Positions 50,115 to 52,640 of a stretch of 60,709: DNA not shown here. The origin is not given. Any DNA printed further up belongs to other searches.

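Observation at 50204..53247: Self-contained two-gene cassette: small 4-TM protein plus 741-aa coiled-coil AAA_13/RloC-like ATPase; candidate uncharacterised defence module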

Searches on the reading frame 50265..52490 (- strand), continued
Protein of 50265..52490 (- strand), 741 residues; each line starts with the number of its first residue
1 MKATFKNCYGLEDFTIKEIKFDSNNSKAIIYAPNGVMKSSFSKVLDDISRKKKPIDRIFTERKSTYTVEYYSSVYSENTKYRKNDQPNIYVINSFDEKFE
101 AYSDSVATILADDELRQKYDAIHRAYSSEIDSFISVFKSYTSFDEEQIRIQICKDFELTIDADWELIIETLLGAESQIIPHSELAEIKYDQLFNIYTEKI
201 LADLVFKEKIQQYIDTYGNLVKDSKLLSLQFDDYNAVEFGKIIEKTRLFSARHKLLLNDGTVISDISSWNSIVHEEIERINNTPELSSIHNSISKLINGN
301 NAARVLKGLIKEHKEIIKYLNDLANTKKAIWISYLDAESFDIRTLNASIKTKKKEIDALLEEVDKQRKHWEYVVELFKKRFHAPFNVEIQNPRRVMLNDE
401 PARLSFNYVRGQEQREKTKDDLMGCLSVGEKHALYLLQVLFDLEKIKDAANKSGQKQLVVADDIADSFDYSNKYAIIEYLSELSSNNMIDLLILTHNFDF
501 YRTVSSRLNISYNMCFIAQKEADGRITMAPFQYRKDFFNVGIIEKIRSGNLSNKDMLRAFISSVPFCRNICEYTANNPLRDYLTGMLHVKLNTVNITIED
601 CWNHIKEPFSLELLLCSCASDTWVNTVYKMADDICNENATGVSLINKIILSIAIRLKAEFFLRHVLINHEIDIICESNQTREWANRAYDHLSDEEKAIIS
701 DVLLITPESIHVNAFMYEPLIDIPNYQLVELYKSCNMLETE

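Call 37: fold_search(model_id=the predicted structure, library=pdb)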
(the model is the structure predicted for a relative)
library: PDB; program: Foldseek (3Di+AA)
matches with E <= 10: 580; with E <= 0.001: 26
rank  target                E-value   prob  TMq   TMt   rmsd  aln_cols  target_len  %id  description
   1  5xei                  2.3e-06  1.00  0.27  0.36  18.1       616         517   12  Crystal structure of the Smc head domain with a coiled coil and joint derived from Pyrococcus yayanosii (released 2017-06-07)
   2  9q9m_A                4.9e-06  1.00  0.24  0.36  17.0       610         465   11  Cryo-EM structure of human Mre11-Rad50-Nbs1 (MRN) complex bound to DNA and telomeric factor TRF2 (released 2025-10-01)
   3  9q9i_B                5.3e-06  1.00  0.24  0.36  15.8       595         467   11  Cryo-EM structure of human Mre11-Rad50-Nbs1 complex bound to DNA (released 2025-10-01)
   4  9q9k_A                9.1e-06  1.00  0.24  0.35  15.8       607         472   11  Cryo-EM structure of human Mre11-Rad50 (MR) complex bound to DNA and telomeric factor TRF2 fragment (438-542) (released 2025-10-01)
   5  9q9m_B                1.0e-05  1.00  0.24  0.35  16.1       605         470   11  Cryo-EM structure of human Mre11-Rad50-Nbs1 (MRN) complex bound to DNA and telomeric factor TRF2 (released 2025-10-01)
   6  9q9j_B                1.5e-05  1.00  0.24  0.35  16.2       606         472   11  Cryo-EM structure of human Mre11-Rad50-Nbs1 (MRN) complex bound to DNA and telomeric factor TRF2 fragment (438-542) (released 2025-10-01)
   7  9q9h_B                1.7e-05  1.00  0.24  0.34  16.6       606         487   12  Cryo-EM structure of human Mre11-Rad50 complex bound to DNA (released 2025-10-01)
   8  9q9i_A                1.9e-05  1.00  0.24  0.35  14.5       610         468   10  Cryo-EM structure of human Mre11-Rad50-Nbs1 complex bound to DNA (released 2025-10-01)
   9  9f5w_B                2.9e-05  1.00  0.26  0.34  19.9       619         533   12  Human condensin II - M18BP1 complex (released 2025-07-02)
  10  6wg3_A                5.9e-05  1.00  0.25  0.31  43.1       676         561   12  Cryo-EM structure of human Cohesin-NIPBL-DNA complex (released 2020-05-20)
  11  7qen_B                7.1e-05  1.00  0.22  0.35  24.4       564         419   11  S.c. Condensin core in DNA- and ATP-bound state (released 2022-06-15)
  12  8wjn_A                1.1e-04  1.00  0.23  0.30  18.7       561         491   13  Cryo-EM structure of 6-subunit Smc5/6 head region (released 2024-06-26)
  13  9n69_C                1.5e-04  1.00  0.21  0.32  22.5       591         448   12  Structure of the retron IA complex with HNH nuclease in the "down" orientation (released 2025-04-23)
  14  5da9_A                1.8e-04  1.00  0.25  0.39  24.2       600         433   10  ATP-gamma-S bound Rad50 from Chaetomium thermophilum in complex with the Rad50-binding domain of Mre11 (released 2016-03-02)
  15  7nyw_A                1.9e-04  1.00  0.23  0.25  20.1       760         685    9  Cryo-EM structure of the MukBEF-MatP-DNA head module (released 2021-07-07)
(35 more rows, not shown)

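Call 38: search_protein_families(library=pfam, alignment_id=A1, max_evalue=0.01)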
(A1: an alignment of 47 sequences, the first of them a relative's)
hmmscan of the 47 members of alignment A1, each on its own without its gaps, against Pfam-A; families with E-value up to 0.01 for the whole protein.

A. member 1, P0001 (741 aa): 1 family
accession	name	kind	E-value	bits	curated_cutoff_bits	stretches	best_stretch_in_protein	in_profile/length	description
PF02463.25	SMC_N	-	0.0039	17.1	40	1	133-509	135-210/220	RecF/RecN/SMC N terminal domain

B. families by the number of members that match (of 47 scanned): 8 families
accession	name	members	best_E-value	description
PF02463.25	SMC_N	35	2.8e-05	RecF/RecN/SMC N terminal domain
PF13166.12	AAA_13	22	1.2e-17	AAA domain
PF23009.1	UBC_like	3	0.0011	Ubiquitin conjugating domain-like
PF05227.19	CHASE3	3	0.0042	CHASE3 domain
PF21153.3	NSUN5_N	1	0.0048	NOL1/NOP2/Sun domain family member 5, N-terminal domain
PF00969.24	MHC_II_beta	1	0.006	Class II histocompatibility antigen, beta domain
PF18128.7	HydF_dimer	1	0.0073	Hydrogen maturase F dimerization domain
PF22814.2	WelO5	1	0.0074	Carrier-protein-independent halogenase WelO5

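Call 54: search_dna_similar(query=window:50265-52490:-, collection=plasmids, mode=protein, max_rows=25)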
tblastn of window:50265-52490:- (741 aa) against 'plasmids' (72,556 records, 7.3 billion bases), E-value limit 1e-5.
Records with a match: 27; places in all: 27; records where one place covers at least 80% of the query: 26.
Best place of each record, by identity: <60% 27.
By first word of the organism name: Vibrio 4; Rhizobium 3; Paenibacillus 2; Ralstonia 2; Acinetobacter 1; Pantoea 1; Pseudomonas 1; Leptospira 1; Paracoccus 1; Providencia 1; and 10 more.
By predicted mobility (MOB-suite, as given by PLSDB): non-mobilizable 12; conjugative 9; mobilizable 6.
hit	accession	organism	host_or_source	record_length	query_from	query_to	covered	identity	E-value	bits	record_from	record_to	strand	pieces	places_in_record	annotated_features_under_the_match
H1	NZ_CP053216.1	Acinetobacter baumannii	Homo sapiens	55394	1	738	100%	33.8%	5e-90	317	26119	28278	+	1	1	hypothetical protein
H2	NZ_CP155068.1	Pantoea sp. BRR-3P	single cell,Elaeagnus umbellata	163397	5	732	98%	32.0%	7e-90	316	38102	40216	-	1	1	hypothetical protein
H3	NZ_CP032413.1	Paenibacillus lautus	single colony,Tattoo ink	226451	1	738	100%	31.0%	2e-88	312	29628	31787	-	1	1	hypothetical protein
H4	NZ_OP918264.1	Pseudomonas fluorescens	-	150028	5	738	99%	31.0%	2e-92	323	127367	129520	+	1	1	hypothetical protein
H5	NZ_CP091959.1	Leptospira noguchii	Bos taurus,Cell culture,urine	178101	1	735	99%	30.8%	9e-87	307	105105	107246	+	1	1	hypothetical protein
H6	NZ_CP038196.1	Paracoccus versutus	single cell,soil adjacent to the roots ...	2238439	1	738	100%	30.3%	3e-92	323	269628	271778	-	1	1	none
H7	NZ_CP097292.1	Providencia sp. PROV188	cell culture,hospital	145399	5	738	99%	30.4%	2e-90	318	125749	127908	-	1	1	hypothetical protein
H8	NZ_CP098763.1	Sphingomonas aerolata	cloud water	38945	1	732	99%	30.5%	5e-90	317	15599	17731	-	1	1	hypothetical protein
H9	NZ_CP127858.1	Kocuria rosea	single cell culture,deep sea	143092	1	739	100%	30.1%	3e-90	317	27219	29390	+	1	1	hypothetical protein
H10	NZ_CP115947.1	Ralstonia solanacearum MolK2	Musa sp.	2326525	4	738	99%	30.3%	7e-90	316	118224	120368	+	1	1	record has no annotation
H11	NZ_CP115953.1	Ralstonia solanacearum CFBP2957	Solanum lycopersicum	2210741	4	738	99%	30.2%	1e-90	318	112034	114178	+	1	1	none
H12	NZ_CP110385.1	Tritonibacter mobilis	-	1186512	6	740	99%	30.1%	3e-80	288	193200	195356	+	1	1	record has no annotation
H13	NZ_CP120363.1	Chelativorans sp. AA-79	single cell,petroleum contaminated soil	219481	1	738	100%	29.9%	2e-90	318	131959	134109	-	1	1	AAA family ATPase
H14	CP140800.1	Rhizobium beringeri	Trifolium pratense,whole organism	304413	5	738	99%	29.9%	1e-85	304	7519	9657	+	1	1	phage infection protein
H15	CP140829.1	Rhizobium beringeri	Trifolium pratense,whole organism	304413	5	738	99%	29.9%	1e-85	304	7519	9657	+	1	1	phage infection protein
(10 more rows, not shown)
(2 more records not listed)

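Call 55: get_annotated_region(hit=H1, flank=5000)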
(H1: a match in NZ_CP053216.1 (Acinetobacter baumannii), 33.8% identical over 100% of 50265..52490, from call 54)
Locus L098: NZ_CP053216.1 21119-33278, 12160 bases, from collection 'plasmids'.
description: Acinetobacter baumannii strain DT0544C plasmid unnamed1, complete sequence
organism: Acinetobacter baumannii (NCBI taxid 470)
taxonomy: Bacteria; Pseudomonadota; Gammaproteobacteria; Moraxellales; Moraxellaceae; Acinetobacter; Acinetobacter baumannii
host: -; source: Homo sapiens; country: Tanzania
typing (MOB-suite, as given by PLSDB): conjugative; replicon rep_cluster_1193; relaxase MOBQ; mating-pair formation MPF_T
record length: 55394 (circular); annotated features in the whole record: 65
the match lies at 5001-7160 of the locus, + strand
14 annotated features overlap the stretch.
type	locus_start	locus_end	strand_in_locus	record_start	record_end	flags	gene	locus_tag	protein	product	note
CDS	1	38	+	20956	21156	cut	-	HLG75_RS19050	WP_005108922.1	hypothetical protein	-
CDS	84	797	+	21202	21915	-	-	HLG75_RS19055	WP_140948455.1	lytic transglycosylase domain-containing protein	-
CDS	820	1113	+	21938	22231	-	-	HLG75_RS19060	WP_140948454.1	TrbC/VirB2 family protein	-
CDS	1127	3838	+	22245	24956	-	-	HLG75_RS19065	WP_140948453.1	type IV secretion system protein VirB4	-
CDS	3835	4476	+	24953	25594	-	-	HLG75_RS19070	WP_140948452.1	type IV secretion system protein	-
CDS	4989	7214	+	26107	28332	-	-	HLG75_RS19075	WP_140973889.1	hypothetical protein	-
CDS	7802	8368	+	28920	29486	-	-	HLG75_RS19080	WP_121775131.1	recombinase family protein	GO:0006310 - DNA recombination [Evidence IEA]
CDS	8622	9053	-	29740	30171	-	-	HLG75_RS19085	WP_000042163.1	MarR family transcriptional regulator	-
CDS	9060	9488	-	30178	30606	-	-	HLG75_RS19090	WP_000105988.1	organic hydroperoxide resistance protein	-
CDS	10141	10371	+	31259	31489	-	vapB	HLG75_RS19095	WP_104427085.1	type II toxin-antitoxin system VapB family antitoxin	-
CDS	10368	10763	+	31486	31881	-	-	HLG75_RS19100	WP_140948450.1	type II toxin-antitoxin system VapC family toxin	-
CDS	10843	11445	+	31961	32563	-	glnP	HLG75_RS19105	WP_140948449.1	glutamine ABC transporter permease GlnP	GO:0055085 - transmembrane transport [Evidence IEA]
CDS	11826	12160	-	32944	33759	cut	-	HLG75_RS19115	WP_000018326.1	aminoglycoside O-phosphotransferase APH(3')-Ia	-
predicted_resistance_gene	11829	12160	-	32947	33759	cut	aph(3')-Ia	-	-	aminoglycoside O-phosphotransferase APH(3')-Ia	predicted by amrfinderplus; class AMINOGLYCOSIDE; identity 100.0%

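Call 56: get_annotated_region(hit=H7, flank=5000)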
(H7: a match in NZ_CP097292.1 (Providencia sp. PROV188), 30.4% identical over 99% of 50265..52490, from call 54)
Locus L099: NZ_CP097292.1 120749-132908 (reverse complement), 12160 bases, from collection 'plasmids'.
description: Providencia sp. PROV188 plasmid pPROV188-1, complete sequence
organism: Providencia sp. PROV188 (NCBI taxid 2939731)
taxonomy: Bacteria; Pseudomonadota; Gammaproteobacteria; Enterobacterales; Morganellaceae; Providencia; Providencia sp. PROV188
host: -; source: cell culture,hospital; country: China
typing (MOB-suite, as given by PLSDB): non-mobilizable; replicon rep_cluster_1220,rep_cluster_1220
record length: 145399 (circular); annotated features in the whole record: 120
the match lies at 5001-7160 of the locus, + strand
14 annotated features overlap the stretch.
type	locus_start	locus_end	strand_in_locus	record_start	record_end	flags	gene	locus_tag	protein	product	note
CDS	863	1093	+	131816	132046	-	-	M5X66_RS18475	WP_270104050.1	hypothetical protein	-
CDS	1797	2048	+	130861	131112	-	-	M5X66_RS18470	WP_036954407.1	hypothetical protein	-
CDS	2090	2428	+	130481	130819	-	-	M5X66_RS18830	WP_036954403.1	hypothetical protein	-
CDS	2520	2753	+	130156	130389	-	-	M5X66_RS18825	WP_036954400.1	hypothetical protein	-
CDS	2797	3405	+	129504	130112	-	-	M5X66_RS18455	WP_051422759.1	type I restriction-modification system subunit M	-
CDS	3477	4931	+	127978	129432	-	-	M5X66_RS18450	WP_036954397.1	hypothetical protein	-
CDS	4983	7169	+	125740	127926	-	-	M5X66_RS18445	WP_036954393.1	hypothetical protein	-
CDS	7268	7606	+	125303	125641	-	-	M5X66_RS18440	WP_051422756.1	hypothetical protein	-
CDS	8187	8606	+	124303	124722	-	-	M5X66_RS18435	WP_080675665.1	antirestriction protein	-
CDS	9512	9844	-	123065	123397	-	-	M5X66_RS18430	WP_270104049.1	transglycosylase SLT domain-containing protein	-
CDS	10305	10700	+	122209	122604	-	-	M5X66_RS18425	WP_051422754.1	relaxosome protein TraM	-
CDS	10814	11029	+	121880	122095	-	-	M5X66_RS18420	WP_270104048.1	hypothetical protein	-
CDS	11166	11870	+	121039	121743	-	-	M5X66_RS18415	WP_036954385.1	LuxR C-terminal-related transcriptional regulator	GO:0006355 - regulation of DNA-templated transcription [Evidence IEA]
CDS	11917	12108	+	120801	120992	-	-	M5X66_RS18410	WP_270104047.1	TraY domain-containing protein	-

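Call 57: get_annotated_region(hit=H3, flank=5000)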
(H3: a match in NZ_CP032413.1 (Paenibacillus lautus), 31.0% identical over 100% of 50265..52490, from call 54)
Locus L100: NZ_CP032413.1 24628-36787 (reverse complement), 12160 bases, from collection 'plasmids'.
description: Paenibacillus lautus strain E7593-69 plasmid pAZOPL1, complete sequence
organism: Paenibacillus lautus (NCBI taxid 1401)
taxonomy: Bacteria; Bacillota; Bacilli; Bacillales; Paenibacillaceae; Paenibacillus; Paenibacillus lautus
host: -; source: single colony,Tattoo ink; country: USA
typing (MOB-suite, as given by PLSDB): non-mobilizable
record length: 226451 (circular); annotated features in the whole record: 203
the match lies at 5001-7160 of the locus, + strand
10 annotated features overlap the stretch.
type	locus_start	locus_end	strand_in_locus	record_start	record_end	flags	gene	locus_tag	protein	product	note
CDS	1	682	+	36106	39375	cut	-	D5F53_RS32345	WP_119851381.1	hypothetical protein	-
CDS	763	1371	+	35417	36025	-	-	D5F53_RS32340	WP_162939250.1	WxL domain-containing protein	-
CDS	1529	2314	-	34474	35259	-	-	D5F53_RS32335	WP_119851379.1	hypothetical protein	-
CDS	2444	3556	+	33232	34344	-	-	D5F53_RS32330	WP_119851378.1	hypothetical protein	-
CDS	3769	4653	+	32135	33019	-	-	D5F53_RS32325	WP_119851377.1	AbaSI family restriction endonuclease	-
CDS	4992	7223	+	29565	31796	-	-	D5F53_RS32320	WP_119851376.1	hypothetical protein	-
CDS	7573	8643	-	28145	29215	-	xerS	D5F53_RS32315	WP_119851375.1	tyrosine recombinase XerS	GO:0015074 - DNA integration [Evidence IEA]; GO:0006310 - DNA recombination [Evidence IEA]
CDS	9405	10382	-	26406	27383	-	-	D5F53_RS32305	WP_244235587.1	DNA/RNA non-specific endonuclease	-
CDS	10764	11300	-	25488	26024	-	-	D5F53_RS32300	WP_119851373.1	hypothetical protein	-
CDS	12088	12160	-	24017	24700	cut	-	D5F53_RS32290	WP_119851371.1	SOS response-associated peptidase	GO:0018142 - obsolete protein-DNA covalent cross-linking [Evidence IEA]; GO:0009432 - SOS response [Evidence IEA]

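Call 66: search_protein_families(library=pfam, proteins=[P0021, P0032, P0085, P0093, P0036, P0113], max_evalue=0.01)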
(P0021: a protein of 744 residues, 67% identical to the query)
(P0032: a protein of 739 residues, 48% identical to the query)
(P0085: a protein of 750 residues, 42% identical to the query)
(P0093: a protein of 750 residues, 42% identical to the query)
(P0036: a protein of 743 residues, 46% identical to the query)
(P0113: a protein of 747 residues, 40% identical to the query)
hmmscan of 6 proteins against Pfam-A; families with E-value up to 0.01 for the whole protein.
P0021 (744 aa): 2 families
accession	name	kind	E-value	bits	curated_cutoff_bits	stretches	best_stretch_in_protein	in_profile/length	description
PF13166.12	AAA_13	-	1.1e-10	41.4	36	1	206-512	283-584/713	AAA domain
PF02463.25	SMC_N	-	0.0068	16.3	40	0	109-506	125-206/220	RecF/RecN/SMC N terminal domain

P0032 (739 aa): 2 families
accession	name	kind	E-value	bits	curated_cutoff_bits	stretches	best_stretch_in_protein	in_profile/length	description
PF13166.12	AAA_13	-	6.6e-12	45.4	36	1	243-507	317-583/713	AAA domain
PF02463.25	SMC_N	-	0.00017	21.5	40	1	35-503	72-207/220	RecF/RecN/SMC N terminal domain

P0085 (750 aa): 2 families
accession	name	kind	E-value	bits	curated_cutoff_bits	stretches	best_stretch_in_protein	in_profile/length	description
PF13166.12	AAA_13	-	1e-14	54.7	36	1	207-532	292-606/713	AAA domain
PF02463.25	SMC_N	-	0.0051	16.7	40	1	141-514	119-213/220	RecF/RecN/SMC N terminal domain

P0093 (750 aa): 2 families
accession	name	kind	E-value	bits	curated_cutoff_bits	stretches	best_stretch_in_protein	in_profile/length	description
PF13166.12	AAA_13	-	1.8e-14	53.8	36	1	240-532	313-606/713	AAA domain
PF02463.25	SMC_N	-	0.0022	17.9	40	1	116-514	97-213/220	RecF/RecN/SMC N terminal domain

P0036 (743 aa): 2 families
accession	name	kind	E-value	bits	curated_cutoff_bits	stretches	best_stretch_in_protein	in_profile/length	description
PF13166.12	AAA_13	-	1.3e-11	44.4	36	1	259-525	333-605/713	AAA domain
PF02463.25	SMC_N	-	0.0015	18.4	40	1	51-504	57-208/220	RecF/RecN/SMC N terminal domain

P0113 (747 aa): 2 families
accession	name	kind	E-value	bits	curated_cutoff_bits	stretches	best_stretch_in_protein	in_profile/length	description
PF13166.12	AAA_13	-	7.7e-15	55.1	36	1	246-518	313-584/713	AAA domain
PF05227.19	CHASE3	-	0.0042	17.4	28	0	345-391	43-88/138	CHASE3 domain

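Call 67: search_dna_similar(query=window:50265-52490:-, collection=phages, mode=protein, max_rows=15)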
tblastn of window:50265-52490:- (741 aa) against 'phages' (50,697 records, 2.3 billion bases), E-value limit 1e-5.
Records with a match: 1; places in all: 1; records where one place covers at least 80% of the query: 1.
Best place of each record, by identity: <60% 1.
By first word of the organism name: Bacteriophage 1.
By host as written in the record: - 1.
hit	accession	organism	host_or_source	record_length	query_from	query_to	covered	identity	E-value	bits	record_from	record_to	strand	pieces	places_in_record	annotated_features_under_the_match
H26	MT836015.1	Bacteriophage sp.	human fecal samples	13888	5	738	99%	30.9%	3e-92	322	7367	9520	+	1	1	record has no annotation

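Call 71: search_protein_families(library=phrogs, proteins=[window:50265-52490:-, L015:206-919:+], max_evalue=0.01)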
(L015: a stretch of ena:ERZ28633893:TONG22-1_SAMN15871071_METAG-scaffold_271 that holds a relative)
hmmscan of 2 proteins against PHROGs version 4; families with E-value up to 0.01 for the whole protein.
window:50265-52490:- (741 aa): 1 family
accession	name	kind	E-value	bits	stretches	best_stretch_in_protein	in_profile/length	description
phrog_38705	-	unknown function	1.3e-90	305.8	1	5-738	8-720/723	-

L015:206-919:+ (237 aa): 19 families
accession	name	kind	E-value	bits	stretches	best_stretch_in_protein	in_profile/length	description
phrog_4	-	transcription regulation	4e-38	132.4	1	4-235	137-336/400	transcriptional repressor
phrog_6201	-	transcription regulation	2.6e-16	60.6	1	146-234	19-114/121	CI-like repressor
phrog_8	-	transcription regulation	1.4e-14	55.3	1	1-65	74-137/346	transcriptional regulator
phrog_3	-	transcription regulation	7.5e-12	46.7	1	1-73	86-155/430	transcriptional repressor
phrog_811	-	DNA, RNA and nucleotide metabolism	1.4e-10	41.9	1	117-236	9-133/140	UmuD-like protein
phrog_2967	-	transcription regulation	1.7e-08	35.3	1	4-93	11-96/225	transcriptional regulator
phrog_7396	-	unknown function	4.6e-06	27.4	1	3-66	15-80/227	-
phrog_7241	-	transcription regulation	7.8e-06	27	1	8-64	66-121/122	transcriptional regulator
phrog_5823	-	transcription regulation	1e-05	25.9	1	4-78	7-84/404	transcriptional regulator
phrog_1373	-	transcription regulation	1.1e-05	26.4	1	4-70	64-129/166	transcriptional regulator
phrog_4836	-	transcription regulation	4.2e-05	24.2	1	5-67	77-138/194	CII-like regulator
phrog_2439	-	transcription regulation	6.8e-05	22.9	1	2-62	6-65/367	transcriptional regulator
phrog_9908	-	DNA, RNA and nucleotide metabolism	0.00027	21.2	1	5-80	15-90/282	DNA binding protein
phrog_2328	-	transcription regulation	0.00031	21.5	1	4-68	16-79/128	transcriptional repressor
phrog_38149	-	unknown function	0.00039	21.4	1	4-52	9-56/190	-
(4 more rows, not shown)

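Call 76: find_encoding_contigs(protein=P0018, flank=5000, max_places=2)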
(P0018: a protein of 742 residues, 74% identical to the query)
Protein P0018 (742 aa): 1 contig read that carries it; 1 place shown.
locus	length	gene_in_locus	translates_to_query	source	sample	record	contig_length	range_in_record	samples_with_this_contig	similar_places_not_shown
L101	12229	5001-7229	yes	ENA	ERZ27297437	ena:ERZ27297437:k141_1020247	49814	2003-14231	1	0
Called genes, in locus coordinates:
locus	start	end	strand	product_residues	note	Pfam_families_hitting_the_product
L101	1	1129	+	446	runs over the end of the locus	PF09563:RE_LlaJI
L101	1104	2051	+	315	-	PF00145:DNA_methylase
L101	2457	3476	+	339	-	-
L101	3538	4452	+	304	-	PF08867:FRG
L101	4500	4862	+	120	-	PF01327:Pep_deformylase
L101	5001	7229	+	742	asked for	-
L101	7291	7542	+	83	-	-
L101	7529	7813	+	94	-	PF20648:DUF6809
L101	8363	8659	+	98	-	PF13730:HTH_36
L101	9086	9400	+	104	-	PF12728:HTH_17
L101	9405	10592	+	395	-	PF14659:Phage_int_SAM_3, PF00589:Phage_integrase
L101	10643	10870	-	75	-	-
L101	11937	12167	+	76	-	-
